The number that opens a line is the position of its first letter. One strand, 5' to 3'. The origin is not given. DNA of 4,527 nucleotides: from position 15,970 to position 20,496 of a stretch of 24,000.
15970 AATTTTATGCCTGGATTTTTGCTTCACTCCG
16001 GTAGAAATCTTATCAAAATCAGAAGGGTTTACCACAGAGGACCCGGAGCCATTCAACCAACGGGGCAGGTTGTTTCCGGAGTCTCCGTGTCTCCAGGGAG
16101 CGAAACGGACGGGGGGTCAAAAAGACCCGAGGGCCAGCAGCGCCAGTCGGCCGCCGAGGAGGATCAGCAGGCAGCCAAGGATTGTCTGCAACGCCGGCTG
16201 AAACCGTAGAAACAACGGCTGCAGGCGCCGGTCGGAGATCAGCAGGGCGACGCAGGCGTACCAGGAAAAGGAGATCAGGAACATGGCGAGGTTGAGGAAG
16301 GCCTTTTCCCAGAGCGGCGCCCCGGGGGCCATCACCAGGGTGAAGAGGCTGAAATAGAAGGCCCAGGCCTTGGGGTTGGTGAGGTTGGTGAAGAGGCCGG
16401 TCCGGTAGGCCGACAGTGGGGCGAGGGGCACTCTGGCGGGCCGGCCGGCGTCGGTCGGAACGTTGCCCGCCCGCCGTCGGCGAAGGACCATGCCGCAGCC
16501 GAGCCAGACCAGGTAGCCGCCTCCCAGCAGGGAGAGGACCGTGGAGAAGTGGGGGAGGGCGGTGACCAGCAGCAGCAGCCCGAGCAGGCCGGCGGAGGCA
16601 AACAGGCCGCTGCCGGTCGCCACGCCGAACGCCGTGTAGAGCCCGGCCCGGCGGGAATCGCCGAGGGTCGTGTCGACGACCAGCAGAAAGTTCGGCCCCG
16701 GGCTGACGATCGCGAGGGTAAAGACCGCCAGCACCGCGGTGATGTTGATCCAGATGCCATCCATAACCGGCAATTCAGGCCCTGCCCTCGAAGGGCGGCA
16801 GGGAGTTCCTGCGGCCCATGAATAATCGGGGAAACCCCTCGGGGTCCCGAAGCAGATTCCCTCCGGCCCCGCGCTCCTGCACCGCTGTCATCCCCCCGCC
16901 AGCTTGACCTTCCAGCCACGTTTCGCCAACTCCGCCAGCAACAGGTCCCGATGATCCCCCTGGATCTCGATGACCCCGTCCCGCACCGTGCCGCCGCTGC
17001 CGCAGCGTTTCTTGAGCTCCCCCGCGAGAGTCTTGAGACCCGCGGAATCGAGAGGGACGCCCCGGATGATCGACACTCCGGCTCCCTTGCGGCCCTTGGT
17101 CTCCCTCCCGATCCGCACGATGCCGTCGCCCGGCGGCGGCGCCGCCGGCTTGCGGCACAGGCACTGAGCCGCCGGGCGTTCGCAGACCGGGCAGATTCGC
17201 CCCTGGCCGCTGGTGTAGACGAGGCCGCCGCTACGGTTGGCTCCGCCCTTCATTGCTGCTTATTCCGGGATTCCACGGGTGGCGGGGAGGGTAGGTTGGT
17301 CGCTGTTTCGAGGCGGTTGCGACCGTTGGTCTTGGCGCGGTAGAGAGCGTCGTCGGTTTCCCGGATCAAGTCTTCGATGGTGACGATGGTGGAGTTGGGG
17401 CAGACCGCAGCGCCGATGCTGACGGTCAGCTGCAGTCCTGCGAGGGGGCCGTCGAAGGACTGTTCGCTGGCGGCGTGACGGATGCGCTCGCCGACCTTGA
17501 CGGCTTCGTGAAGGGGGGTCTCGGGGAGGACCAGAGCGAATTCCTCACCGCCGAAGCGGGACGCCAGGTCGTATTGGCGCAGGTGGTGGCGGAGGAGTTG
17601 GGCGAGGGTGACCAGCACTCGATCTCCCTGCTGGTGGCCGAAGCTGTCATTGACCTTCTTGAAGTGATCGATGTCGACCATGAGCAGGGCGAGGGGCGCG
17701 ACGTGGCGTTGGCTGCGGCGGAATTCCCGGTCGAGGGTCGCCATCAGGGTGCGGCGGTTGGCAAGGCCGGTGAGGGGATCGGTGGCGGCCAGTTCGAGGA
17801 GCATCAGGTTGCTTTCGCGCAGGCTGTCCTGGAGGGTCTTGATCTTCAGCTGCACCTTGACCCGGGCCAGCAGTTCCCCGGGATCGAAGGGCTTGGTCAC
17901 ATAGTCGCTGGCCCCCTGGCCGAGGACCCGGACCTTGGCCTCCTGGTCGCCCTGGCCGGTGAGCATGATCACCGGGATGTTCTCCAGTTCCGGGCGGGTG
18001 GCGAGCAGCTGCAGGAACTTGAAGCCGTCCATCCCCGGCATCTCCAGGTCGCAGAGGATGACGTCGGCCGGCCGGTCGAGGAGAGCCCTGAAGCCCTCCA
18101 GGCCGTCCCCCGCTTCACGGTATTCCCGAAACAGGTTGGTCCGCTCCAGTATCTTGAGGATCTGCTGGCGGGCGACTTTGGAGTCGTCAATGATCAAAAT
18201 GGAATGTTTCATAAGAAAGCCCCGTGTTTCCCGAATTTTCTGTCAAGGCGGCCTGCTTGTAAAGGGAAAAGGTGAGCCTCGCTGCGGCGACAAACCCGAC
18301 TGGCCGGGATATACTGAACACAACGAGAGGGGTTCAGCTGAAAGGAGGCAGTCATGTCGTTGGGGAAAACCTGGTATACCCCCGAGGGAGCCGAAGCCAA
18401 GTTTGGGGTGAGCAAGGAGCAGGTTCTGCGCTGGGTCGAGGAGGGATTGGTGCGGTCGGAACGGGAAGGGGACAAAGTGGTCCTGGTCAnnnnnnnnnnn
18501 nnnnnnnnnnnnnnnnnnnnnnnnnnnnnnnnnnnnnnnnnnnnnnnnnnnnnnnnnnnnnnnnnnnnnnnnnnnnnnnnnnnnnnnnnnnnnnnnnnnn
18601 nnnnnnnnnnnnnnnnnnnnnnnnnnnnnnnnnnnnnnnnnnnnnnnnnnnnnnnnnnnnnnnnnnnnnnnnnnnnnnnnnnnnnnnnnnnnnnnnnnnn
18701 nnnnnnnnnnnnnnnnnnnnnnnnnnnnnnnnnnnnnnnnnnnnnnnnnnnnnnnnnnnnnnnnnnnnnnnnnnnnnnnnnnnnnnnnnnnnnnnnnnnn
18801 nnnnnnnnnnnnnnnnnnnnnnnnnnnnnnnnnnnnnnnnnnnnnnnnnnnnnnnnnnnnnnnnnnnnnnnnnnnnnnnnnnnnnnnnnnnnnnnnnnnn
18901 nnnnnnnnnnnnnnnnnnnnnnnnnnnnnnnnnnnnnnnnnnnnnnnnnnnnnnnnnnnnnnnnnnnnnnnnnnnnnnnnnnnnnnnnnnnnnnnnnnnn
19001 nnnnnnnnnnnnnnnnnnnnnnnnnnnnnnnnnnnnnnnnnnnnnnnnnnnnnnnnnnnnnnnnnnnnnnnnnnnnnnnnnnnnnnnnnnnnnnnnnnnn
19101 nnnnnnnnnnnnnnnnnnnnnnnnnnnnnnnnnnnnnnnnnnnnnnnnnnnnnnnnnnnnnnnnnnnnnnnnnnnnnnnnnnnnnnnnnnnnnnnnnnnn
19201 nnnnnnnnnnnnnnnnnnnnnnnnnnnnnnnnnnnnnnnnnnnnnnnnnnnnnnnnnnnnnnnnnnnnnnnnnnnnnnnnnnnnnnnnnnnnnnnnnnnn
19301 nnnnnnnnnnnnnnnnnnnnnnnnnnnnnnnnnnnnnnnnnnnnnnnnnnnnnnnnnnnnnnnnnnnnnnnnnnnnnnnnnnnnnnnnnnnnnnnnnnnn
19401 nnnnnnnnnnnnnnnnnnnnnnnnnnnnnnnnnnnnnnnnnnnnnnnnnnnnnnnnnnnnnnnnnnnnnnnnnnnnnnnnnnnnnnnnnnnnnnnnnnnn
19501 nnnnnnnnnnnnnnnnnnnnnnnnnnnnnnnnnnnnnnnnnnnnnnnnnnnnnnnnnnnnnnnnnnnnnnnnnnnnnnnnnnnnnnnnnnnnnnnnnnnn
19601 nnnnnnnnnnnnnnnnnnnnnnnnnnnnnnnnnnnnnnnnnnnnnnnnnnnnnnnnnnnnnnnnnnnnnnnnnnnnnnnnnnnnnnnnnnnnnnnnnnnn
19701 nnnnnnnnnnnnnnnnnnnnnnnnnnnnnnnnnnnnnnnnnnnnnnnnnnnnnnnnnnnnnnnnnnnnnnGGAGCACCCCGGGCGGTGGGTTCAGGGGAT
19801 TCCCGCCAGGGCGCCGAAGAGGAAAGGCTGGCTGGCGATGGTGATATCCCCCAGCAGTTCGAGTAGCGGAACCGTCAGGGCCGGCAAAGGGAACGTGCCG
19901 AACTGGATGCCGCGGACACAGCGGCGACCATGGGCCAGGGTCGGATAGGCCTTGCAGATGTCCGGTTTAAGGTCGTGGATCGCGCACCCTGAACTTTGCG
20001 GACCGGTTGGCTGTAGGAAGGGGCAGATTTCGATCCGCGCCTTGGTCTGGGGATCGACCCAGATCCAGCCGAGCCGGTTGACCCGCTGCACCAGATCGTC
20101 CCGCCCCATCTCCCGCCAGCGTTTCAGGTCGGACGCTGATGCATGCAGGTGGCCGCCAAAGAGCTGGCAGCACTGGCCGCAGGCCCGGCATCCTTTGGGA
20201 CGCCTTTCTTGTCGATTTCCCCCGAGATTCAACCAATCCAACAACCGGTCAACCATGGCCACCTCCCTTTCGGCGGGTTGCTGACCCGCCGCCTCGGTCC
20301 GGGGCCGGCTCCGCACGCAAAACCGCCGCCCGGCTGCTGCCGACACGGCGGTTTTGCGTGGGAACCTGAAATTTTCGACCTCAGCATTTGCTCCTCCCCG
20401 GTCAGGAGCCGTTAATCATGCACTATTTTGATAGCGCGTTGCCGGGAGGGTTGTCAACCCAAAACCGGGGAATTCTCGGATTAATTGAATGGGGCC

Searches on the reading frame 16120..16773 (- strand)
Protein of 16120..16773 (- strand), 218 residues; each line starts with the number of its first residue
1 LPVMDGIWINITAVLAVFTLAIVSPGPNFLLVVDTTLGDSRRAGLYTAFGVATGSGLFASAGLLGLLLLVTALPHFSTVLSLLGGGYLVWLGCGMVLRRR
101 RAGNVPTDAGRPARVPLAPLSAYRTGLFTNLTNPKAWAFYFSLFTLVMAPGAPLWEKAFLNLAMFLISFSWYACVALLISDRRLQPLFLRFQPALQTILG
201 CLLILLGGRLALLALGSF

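Call 29: search_protein_families(library=pfam, proteins=[window:16120-16773:-])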
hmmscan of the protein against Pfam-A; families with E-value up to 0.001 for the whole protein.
window:16120-16773:- (218 aa): 1 family
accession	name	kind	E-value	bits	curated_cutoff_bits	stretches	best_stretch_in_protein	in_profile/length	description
PF01810.24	LysE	-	1.2e-31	110.1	25.6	1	21-212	3-191/193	LysE type translocator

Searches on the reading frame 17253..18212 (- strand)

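Call 29: search_protein_families(library=pfam, proteins=[window:17253-18212:-])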
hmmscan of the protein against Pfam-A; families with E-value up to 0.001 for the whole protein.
window:17253-18212:- (320 aa): 2 families
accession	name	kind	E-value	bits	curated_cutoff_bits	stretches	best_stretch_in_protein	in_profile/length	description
PF00990.26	GGDEF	-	6.2e-48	163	23.8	1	142-300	1-161/161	Diguanylate cyclase, GGDEF domain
PF00072.30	Response_reg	-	2.6e-27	95.6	30.2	1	5-119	1-111/111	Response regulator receiver domain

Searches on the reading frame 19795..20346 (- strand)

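Call 17: search_protein_families(library=ncbifam, proteins=[window:19795-20346:-])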
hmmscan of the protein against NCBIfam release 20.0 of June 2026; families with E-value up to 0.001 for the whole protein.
window:19795-20346:- (184 aa): 0 families

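Call 29: search_protein_families(library=pfam, proteins=[window:19795-20346:-])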
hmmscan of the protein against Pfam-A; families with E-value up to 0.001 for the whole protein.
window:19795-20346:- (184 aa): 1 family
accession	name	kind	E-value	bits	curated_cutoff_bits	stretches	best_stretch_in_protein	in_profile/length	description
PF03692.20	CxxCxxCC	-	4.4e-07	30.9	23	1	53-137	2-72/85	Putative zinc- or iron-chelating domain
